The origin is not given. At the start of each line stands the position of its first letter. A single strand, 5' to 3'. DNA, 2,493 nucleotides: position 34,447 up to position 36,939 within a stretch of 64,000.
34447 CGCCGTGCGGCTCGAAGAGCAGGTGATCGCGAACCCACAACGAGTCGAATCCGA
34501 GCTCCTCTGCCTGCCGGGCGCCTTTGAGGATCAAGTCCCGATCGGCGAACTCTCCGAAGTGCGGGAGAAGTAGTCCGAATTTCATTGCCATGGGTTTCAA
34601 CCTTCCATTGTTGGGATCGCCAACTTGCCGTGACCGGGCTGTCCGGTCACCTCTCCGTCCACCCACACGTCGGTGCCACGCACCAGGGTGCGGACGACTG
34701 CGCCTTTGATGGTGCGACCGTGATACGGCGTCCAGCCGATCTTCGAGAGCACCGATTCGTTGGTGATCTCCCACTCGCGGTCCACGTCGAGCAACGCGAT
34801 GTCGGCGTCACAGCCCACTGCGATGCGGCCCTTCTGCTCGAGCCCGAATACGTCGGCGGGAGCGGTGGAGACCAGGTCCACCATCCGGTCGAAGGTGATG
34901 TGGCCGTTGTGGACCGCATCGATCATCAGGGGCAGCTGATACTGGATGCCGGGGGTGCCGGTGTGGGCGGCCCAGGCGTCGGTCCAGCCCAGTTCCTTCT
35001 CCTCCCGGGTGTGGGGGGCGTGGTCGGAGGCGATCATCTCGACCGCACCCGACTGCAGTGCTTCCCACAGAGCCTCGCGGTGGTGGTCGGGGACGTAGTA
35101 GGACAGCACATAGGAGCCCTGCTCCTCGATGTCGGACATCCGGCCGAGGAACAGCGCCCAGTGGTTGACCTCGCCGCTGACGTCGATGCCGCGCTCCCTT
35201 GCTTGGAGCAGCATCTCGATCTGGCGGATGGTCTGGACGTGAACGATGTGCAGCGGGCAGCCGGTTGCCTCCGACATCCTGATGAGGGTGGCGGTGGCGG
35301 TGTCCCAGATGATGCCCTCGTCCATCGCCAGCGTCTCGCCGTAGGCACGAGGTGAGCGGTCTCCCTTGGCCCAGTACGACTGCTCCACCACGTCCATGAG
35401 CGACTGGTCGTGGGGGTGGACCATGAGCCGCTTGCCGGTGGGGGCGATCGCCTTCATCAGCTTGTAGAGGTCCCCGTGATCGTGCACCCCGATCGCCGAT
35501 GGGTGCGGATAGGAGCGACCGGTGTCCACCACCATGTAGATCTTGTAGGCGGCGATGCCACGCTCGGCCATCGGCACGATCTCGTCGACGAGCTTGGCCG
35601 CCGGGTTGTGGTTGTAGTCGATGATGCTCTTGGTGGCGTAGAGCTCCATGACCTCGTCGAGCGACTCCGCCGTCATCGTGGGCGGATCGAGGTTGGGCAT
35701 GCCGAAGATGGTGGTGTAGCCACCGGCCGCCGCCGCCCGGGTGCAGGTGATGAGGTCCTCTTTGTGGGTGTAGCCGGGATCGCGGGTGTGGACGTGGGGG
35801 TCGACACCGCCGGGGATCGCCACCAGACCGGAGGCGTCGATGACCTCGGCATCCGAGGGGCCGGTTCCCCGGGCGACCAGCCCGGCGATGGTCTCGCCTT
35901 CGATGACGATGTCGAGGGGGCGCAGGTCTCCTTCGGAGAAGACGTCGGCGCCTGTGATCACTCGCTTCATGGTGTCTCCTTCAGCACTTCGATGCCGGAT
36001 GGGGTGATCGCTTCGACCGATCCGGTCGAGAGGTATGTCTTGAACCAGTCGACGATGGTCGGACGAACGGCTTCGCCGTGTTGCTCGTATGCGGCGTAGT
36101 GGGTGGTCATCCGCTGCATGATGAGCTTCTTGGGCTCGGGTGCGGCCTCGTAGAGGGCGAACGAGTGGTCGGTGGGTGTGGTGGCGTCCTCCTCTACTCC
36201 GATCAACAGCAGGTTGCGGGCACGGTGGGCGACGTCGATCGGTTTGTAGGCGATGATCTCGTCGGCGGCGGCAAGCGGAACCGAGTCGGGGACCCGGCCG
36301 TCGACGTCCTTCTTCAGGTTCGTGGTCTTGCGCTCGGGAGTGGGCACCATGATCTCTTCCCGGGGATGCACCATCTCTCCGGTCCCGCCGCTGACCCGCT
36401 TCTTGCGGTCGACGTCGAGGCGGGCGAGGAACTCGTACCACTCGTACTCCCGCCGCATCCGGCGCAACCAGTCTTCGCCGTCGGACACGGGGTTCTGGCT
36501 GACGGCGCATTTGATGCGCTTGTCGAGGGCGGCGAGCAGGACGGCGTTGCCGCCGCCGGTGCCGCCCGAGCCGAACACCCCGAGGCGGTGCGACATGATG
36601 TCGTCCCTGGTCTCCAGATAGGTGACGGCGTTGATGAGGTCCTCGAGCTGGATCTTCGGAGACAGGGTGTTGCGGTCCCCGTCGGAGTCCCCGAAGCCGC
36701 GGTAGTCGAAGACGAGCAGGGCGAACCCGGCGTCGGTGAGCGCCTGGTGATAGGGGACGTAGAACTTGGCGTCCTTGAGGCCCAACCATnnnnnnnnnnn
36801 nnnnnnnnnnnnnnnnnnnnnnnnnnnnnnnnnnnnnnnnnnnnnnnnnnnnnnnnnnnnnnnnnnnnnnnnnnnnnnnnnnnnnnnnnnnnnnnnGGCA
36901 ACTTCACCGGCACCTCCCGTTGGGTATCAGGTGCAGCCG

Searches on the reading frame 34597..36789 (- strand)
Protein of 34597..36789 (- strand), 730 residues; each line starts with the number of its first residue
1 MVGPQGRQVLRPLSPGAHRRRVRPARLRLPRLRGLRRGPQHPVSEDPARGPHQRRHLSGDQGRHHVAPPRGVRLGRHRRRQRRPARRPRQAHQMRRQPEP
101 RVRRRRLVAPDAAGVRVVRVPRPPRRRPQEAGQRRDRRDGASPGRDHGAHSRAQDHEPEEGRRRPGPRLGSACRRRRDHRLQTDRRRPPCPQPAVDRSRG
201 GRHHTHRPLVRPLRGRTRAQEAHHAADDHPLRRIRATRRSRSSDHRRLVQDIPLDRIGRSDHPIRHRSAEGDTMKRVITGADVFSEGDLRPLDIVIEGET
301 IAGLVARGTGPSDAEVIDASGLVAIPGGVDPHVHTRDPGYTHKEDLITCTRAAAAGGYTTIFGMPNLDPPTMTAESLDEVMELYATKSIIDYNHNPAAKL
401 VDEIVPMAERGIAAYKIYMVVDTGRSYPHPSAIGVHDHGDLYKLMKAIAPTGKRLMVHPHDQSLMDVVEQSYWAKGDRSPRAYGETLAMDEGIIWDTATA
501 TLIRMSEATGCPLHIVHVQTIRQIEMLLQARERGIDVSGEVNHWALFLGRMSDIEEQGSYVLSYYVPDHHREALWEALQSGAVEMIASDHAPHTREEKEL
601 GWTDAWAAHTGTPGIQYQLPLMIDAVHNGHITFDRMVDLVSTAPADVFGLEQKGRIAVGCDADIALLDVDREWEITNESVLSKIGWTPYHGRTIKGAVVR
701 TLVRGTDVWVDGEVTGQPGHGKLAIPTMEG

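Call 36: search_protein_families(library=pfam, proteins=[window:34597-36789:-], max_evalue=0.00001)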
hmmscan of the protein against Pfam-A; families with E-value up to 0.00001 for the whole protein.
window:34597-36789:- (730 aa): 2 families
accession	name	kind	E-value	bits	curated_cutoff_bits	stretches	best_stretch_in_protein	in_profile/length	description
PF01979.26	Amidohydro_1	-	1.1e-19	71.4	25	1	324-705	2-342/345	Amidohydrolase family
PF07969.17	Amidohydro_3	-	8.2e-14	52.4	29.7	1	631-671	407-448/472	Amidohydrolase family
